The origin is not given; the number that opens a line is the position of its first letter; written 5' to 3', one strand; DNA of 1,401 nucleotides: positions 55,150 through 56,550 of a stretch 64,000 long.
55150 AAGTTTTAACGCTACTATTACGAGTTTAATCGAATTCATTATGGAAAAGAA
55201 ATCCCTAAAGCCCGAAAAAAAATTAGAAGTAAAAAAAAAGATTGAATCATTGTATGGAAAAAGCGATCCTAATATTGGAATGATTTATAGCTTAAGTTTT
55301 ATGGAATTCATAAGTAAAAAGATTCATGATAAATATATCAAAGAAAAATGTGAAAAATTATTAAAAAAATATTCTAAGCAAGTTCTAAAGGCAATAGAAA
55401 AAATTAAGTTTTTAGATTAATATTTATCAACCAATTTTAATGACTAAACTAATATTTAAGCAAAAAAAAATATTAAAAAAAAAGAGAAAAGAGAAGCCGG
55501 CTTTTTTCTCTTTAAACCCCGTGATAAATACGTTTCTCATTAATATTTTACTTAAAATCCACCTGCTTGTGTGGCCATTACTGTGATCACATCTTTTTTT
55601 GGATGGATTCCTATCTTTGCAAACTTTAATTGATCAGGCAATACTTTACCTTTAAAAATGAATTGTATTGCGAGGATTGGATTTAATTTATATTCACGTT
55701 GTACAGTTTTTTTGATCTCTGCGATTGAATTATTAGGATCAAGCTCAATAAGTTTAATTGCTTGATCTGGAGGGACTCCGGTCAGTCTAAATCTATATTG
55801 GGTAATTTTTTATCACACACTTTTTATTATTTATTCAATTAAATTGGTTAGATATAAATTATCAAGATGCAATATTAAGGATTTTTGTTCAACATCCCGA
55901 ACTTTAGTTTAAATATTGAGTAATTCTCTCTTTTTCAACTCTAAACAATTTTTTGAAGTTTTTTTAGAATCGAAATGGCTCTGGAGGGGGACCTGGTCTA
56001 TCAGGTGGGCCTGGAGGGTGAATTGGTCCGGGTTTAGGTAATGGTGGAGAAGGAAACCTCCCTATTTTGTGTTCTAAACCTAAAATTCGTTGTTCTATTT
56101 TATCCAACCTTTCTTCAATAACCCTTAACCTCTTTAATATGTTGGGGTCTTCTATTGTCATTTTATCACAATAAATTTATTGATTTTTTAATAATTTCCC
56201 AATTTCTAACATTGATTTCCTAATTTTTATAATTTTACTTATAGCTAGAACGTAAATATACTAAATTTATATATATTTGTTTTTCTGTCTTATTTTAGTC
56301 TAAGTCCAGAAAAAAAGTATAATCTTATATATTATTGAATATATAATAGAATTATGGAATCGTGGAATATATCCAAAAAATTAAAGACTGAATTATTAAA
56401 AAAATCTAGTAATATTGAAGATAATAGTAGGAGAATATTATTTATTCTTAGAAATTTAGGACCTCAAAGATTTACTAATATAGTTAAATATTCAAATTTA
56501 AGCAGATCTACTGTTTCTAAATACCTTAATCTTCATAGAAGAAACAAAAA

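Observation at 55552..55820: Unannotated ubiquitin-like gene ending in GG-F, with no canonical start codon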

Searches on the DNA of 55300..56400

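Call 62: search_rna_families(source=window, start=55300, end=56400, threshold=evalue, max_evalue=1)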
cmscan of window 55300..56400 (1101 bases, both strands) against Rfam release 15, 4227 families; matches with E-value up to 1: 1.
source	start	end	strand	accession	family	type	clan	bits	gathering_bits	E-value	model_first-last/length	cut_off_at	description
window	55476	55604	+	RF00558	L20_leader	Cis-reg; leader;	-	18.9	58.7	0.72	1-127/127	no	Ribosomal protein L20 leader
